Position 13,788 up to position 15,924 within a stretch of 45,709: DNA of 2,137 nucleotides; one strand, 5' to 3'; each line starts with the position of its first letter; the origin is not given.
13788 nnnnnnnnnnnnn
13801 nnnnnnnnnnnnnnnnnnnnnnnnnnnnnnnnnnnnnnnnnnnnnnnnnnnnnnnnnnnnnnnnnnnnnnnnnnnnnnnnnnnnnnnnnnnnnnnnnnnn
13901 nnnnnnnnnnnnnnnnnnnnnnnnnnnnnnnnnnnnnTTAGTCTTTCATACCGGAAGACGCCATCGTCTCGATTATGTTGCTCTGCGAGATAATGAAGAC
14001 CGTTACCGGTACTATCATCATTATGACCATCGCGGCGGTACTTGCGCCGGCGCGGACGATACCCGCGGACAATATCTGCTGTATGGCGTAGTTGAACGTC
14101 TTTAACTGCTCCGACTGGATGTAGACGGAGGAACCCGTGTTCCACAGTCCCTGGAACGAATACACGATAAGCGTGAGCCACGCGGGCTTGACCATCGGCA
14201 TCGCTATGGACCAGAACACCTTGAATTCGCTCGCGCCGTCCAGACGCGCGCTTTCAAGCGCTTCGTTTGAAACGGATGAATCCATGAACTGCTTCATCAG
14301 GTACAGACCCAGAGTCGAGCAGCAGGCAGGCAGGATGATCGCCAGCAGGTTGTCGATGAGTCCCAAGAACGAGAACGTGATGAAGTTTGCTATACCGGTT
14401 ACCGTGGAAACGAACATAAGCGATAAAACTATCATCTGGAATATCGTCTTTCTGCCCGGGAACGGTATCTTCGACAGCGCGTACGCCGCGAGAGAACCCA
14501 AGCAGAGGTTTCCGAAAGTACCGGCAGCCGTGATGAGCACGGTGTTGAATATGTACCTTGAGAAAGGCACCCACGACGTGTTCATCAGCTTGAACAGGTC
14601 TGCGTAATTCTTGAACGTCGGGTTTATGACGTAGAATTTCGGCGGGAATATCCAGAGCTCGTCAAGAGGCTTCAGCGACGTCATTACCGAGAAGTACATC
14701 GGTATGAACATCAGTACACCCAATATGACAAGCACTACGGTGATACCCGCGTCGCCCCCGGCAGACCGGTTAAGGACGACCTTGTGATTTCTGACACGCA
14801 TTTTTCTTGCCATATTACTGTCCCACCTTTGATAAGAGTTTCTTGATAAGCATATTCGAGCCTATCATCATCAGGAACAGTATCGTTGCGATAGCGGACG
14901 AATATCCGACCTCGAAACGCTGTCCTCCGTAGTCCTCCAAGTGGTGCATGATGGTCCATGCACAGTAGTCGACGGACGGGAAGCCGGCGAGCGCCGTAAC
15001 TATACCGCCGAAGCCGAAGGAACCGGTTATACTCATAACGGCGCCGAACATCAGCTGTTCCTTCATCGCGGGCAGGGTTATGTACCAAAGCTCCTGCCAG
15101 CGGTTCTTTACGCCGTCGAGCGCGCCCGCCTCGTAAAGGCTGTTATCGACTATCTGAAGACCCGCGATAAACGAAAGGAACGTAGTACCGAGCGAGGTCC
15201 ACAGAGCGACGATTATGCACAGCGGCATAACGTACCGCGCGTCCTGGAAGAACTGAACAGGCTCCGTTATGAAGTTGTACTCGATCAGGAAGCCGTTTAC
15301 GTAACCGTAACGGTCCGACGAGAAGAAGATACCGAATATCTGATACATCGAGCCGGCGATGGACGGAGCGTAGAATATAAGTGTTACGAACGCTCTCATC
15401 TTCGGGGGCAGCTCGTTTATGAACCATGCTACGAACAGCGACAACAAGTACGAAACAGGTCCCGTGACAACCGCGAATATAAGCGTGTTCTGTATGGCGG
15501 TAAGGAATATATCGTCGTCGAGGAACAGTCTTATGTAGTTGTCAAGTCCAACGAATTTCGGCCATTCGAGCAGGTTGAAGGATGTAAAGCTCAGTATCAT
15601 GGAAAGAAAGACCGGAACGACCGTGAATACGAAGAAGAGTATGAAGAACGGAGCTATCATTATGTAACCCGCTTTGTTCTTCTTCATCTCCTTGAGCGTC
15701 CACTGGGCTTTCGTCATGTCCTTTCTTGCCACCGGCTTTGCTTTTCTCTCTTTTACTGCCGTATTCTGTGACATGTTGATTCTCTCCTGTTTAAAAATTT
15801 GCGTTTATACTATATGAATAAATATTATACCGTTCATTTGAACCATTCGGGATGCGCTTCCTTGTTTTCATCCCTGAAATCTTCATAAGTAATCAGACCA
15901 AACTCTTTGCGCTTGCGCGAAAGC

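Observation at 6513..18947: Seven-gene operon: one giant CBM-bearing binding protein, two complete permease pairs, an NHL-TPR-Yip1 membrane protein and a DUF5696-like giant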

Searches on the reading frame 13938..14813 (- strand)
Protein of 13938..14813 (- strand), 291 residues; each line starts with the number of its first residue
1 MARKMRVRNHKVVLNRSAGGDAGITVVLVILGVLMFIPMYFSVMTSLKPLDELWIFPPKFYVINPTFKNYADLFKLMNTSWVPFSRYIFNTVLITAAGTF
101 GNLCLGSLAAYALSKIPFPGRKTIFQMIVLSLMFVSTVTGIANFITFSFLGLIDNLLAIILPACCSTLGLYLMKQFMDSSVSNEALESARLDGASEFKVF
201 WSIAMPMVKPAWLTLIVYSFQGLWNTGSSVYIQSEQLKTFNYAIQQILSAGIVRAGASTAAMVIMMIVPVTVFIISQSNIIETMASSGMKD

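Call 3: search_protein_families(library=pfam, proteins=[window:13938-14813:-], max_evalue=0.01)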
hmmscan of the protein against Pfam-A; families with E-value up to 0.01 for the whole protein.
window:13938-14813:- (291 aa): 1 family
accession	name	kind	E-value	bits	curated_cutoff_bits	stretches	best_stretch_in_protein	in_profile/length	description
PF00528.27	BPD_transp_1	-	2.2e-10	41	26.4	1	104-280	3-178/184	Binding-protein-dependent transport system inner membrane component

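Call 5: search_protein_families(library=ncbifam, proteins=[window:13938-14813:-], max_evalue=0.01)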
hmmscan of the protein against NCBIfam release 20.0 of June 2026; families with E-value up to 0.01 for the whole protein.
window:13938-14813:- (291 aa): 15 families
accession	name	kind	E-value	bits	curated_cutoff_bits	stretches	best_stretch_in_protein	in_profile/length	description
NF008210.0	PRK10973.1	equivalog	1.4e-21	77.4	297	1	26-284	14-276/281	sn-glycerol-3-phosphate ABC transporter permease UgpE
NF040932.1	ABC_arch_GlcU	equivalog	2.8e-17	63.2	340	1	25-285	6-265/272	glucose ABC transporter permease GlcU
NF008231.0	PRK10998.1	equivalog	1.7e-14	54.1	261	1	82-291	79-296/296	maltose ABC transporter permease MalG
TIGR01581.1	Mo_ABC_porter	hypoth_equivalog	4.4e-09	36.2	210.3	1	92-251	27-203/225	ABC transporter permease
TIGR02139.1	permease_CysT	equivalog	3.2e-08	33.5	246.1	1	45-283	11-260/265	sulfate ABC transporter permease subunit CysT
NF007047.0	PRK09500.1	equivalog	6.5e-08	32.5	326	1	91-278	63-250/257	spermidine/putrescine ABC transporter permease PotC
TIGR02141.1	modB_ABC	equivalog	9.8e-08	31.9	182.6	1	92-267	4-196/208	molybdate ABC transporter permease subunit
TIGR00969.1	3a0106s02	subfamily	2.1e-06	27.4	240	1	88-276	63-267/272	sulfate ABC transporter permease subunit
NF011624.0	PRK15050.1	equivalog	3.4e-06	26.4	247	1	25-160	29-147/297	2-aminoethylphosphonate ABC transporter permease subunit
NF006939.0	PRK09421.1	equivalog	1.9e-05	24.2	262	1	94-275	18-216/230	molybdate ABC transporter permease subunit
NF008620.0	PRK11602.1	equivalog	3.1e-05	23.3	442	1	86-277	64-271/291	sulfate/thiosulfate ABC transporter permease CysW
NF008208.0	PRK10971.1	equivalog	0.00011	21.8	415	1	91-235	63-221/277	sulfate/thiosulfate ABC transporter permease CysT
TIGR01097.1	PhnE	equivalog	0.00019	21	216.7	1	28-221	14-193/252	phosphonate ABC transporter, permease protein PhnE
NF040839.1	tungstate_WtpB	equivalog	0.00025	20.7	340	1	69-276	29-244/251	tungstate ABC transporter permease WtpB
TIGR02140.1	permease_CysW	equivalog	0.00098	18.7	329.1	0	88-274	49-250/261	sulfate ABC transporter permease subunit CysW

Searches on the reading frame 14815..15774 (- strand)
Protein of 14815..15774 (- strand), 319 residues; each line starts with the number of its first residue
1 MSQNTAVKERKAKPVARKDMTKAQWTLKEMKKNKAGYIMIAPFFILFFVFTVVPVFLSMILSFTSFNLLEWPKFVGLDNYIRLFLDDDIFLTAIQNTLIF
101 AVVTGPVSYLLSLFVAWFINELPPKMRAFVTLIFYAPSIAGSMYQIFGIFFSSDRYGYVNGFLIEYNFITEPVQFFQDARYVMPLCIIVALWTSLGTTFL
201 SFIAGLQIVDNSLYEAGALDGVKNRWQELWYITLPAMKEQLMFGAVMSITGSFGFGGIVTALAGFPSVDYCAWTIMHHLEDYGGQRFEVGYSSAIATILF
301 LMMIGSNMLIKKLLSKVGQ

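Call 3: search_protein_families(library=pfam, proteins=[window:14815-15774:-], max_evalue=0.01)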
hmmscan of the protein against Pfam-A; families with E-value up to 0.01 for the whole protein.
window:14815-15774:- (319 aa): 1 family
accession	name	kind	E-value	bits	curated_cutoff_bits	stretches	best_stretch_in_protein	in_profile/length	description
PF00528.27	BPD_transp_1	-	3.3e-07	30.7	26.4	1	111-276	36-145/184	Binding-protein-dependent transport system inner membrane component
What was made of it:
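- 14815..15774 (-): P1, MalF/UgpA-like permease of pair 1, EAA loop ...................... BPD_transp_1 (call 3).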

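Call 5: search_protein_families(library=ncbifam, proteins=[window:14815-15774:-], max_evalue=0.01)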
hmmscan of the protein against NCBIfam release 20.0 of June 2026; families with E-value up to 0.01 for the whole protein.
window:14815-15774:- (319 aa): 10 families
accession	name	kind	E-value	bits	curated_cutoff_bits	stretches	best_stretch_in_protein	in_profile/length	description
NF007852.0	PRK10561.1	equivalog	6.2e-17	62.4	335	1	33-306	11-280/295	sn-glycerol-3-phosphate ABC transporter permease UgpA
NF007044.0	PRK09497.1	equivalog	1.2e-13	51.2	348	1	32-260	4-226/285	spermidine/putrescine ABC transporter permease PotB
NF040931.1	ABC_arch_GlcT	equivalog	2.2e-09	37.4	360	1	45-301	6-258/278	glucose ABC transporter permease GlcT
NF007963.0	PRK10683.1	equivalog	3.5e-07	29.9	489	1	19-312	12-307/317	putrescine ABC transporter permease PotH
NF008232.0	PRK10999.1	equivalog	4e-07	29.1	392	1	74-311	264-511/520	maltose ABC transporter permease MalF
TIGR02140.1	permease_CysW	equivalog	3.3e-06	26.8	329.1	1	46-291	12-235/261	sulfate ABC transporter permease subunit CysW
TIGR00969.1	3a0106s02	subfamily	3.9e-05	23.2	240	1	51-306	21-262/272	sulfate ABC transporter permease subunit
NF008620.0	PRK11602.1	equivalog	0.00031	20.1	442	1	45-306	28-265/291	sulfate/thiosulfate ABC transporter permease CysW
NF043074.1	MMSYN1_0196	equivalog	0.00053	19.4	350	1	36-128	10-101/277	spermidine/putrescine ABC transporter permease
TIGR02141.1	modB_ABC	equivalog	0.0031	17.2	182.6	0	98-265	4-161/208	molybdate ABC transporter permease subunit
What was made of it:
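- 14815..15774 (-): UgpA is the best NCBIfam hit (call 5).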
